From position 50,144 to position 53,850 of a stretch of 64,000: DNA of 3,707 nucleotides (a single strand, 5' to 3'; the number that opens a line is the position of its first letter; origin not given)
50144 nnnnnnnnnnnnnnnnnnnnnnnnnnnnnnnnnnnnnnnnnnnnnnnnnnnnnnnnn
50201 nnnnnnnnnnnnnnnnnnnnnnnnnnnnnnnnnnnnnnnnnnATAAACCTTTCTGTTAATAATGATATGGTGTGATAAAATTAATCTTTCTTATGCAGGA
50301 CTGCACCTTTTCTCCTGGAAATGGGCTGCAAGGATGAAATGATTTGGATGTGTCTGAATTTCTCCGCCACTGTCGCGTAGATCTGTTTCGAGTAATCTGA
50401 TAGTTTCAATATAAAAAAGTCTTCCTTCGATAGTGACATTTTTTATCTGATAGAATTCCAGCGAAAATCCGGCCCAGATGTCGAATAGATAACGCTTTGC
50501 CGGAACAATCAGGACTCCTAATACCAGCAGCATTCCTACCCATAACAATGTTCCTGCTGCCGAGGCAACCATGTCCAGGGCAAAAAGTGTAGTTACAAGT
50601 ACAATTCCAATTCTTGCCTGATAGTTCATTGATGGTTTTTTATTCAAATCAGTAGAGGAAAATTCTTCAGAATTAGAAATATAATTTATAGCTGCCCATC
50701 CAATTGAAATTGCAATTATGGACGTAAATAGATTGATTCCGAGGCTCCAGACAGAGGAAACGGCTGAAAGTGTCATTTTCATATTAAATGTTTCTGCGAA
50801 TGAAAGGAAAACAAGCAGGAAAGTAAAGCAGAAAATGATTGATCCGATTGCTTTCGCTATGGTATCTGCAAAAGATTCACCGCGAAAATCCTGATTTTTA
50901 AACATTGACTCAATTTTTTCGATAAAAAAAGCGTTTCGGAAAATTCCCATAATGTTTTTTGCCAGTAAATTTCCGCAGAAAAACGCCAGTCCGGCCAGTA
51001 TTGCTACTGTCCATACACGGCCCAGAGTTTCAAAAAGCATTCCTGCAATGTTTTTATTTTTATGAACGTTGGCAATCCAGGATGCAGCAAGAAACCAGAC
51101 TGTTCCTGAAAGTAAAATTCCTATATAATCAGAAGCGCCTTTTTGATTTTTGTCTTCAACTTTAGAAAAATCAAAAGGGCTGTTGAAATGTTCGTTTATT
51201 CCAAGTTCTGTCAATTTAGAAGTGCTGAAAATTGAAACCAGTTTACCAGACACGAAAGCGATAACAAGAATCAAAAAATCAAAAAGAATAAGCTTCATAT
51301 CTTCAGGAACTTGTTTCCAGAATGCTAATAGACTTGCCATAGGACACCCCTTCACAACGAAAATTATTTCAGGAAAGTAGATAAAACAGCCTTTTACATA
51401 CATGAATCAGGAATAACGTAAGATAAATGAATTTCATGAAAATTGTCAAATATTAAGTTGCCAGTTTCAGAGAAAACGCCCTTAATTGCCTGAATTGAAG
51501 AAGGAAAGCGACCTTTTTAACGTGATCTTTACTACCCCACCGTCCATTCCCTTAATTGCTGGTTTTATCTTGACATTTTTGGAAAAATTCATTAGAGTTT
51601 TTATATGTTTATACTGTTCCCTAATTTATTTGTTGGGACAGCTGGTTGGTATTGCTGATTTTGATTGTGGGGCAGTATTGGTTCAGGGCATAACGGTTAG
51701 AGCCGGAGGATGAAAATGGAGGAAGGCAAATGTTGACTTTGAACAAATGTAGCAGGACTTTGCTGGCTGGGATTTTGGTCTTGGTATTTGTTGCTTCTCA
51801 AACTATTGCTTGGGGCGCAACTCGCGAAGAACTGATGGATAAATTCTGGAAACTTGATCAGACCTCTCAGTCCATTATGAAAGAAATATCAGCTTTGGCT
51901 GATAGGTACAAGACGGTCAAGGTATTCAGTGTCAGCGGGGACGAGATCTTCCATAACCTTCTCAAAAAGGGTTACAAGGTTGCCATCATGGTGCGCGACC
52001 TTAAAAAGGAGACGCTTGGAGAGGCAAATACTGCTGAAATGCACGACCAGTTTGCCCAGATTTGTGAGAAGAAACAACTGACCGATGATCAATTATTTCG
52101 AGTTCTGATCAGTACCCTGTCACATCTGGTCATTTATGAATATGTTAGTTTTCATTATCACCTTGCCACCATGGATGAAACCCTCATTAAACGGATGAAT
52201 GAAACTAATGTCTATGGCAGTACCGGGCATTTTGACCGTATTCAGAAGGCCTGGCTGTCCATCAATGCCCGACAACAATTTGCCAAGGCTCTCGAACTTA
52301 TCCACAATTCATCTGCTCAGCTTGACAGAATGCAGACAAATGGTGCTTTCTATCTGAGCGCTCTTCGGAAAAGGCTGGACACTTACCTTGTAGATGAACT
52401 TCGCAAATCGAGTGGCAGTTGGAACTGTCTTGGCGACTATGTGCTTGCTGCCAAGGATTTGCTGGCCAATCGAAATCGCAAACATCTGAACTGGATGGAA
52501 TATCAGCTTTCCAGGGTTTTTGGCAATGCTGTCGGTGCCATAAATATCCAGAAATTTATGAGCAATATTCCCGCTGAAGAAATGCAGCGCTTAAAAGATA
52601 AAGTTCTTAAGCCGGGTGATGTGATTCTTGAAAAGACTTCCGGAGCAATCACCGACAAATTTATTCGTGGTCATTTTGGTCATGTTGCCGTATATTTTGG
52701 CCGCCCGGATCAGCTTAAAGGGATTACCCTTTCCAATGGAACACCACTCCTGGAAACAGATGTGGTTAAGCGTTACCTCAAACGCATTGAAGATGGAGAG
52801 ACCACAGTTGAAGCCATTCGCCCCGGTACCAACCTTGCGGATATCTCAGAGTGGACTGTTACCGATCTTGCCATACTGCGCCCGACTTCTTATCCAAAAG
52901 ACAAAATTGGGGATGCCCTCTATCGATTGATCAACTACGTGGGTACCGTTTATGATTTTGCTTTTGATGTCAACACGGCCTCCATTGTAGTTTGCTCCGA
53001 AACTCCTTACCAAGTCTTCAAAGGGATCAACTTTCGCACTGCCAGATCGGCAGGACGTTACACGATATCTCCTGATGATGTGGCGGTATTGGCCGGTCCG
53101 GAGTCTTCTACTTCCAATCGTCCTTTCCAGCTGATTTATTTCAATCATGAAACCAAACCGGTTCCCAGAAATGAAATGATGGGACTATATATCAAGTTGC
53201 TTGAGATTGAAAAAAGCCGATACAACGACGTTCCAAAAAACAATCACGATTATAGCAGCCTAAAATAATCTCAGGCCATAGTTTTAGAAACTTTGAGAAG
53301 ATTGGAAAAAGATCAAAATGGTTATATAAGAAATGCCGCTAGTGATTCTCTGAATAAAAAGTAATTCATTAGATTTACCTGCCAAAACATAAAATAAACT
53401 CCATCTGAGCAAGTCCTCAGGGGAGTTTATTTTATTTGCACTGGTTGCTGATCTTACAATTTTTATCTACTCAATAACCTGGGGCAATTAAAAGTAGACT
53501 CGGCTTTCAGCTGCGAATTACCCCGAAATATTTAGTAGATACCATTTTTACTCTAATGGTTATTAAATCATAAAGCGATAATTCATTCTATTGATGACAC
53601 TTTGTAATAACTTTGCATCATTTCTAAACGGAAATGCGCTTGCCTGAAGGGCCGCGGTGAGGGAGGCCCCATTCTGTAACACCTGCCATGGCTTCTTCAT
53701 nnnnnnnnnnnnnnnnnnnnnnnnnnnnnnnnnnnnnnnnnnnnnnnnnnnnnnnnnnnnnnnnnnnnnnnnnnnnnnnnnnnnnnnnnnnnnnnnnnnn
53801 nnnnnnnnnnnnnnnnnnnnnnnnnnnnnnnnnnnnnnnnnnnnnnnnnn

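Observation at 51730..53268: Compositionally foreign secreted YiiX-like (permuted papain-fold) gene with its own promoter and terminator, followed in-frame by a HEAT-repeat remnant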

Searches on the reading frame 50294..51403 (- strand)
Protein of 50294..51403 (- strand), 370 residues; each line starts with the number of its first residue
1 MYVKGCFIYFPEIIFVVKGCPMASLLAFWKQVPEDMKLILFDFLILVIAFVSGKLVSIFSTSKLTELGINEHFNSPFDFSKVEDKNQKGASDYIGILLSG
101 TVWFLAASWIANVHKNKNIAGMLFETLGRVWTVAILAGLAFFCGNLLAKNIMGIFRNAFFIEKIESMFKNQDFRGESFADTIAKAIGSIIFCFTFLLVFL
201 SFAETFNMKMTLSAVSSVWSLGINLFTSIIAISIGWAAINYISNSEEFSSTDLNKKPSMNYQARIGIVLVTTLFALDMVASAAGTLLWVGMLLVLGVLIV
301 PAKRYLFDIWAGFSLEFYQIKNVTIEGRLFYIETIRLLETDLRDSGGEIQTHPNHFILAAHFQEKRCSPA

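Call 23: search_protein_families(library=pfam, proteins=[window:50294-51403:-], max_evalue=10)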
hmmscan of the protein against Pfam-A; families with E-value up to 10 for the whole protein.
window:50294-51403:- (370 aa): 2 families
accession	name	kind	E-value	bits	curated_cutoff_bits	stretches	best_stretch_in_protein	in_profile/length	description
PF13056.11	DUF3918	-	0.16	12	21.3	1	225-250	4-29/43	Protein of unknown function (DUF3918)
PF00060.32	Lig_chan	-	0.47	10.7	30.8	1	95-240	40-114/146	Ligand-gated ion channel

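Call 54: find_related_loci(query=window:50294-51340:-, collection=metagenome_contigs, flank=8000)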
Query window:50294-51340:- (349 aa) in metagenome_contigs; peptide patterns used: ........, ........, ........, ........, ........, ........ (x = any residue, [..] = any of these).
62 stretches matched a pattern, but none encodes a relative of the query by tblastn (E <= 1e-3).

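Call 64: search_protein_families(library=padloc, proteins=[window:50294-51403:-], max_evalue=0.01)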
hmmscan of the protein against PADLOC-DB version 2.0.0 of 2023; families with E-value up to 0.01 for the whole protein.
window:50294-51403:- (370 aa): 0 families

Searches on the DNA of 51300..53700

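Call 37: search_rna_families(source=window, start=51300, end=53700, threshold=evalue, max_evalue=1)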
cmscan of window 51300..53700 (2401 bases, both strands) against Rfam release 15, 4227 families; matches with E-value up to 1: 0.
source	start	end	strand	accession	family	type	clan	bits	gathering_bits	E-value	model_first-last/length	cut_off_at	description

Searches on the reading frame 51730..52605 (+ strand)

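Call 41: search_protein_families(library=pfam, proteins=[window:51730-52605:+], max_evalue=1)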
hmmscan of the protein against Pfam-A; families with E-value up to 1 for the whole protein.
window:51730-52605:+ (292 aa): 2 families
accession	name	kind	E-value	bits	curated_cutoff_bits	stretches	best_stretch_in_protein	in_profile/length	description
PF22516.1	PreP_C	-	0.023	14.7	27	0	100-134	77-111/173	PreP C-terminal domain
PF11731.14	Cdd1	-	0.073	13.7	25.5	0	205-260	26-82/86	Pathogenicity locus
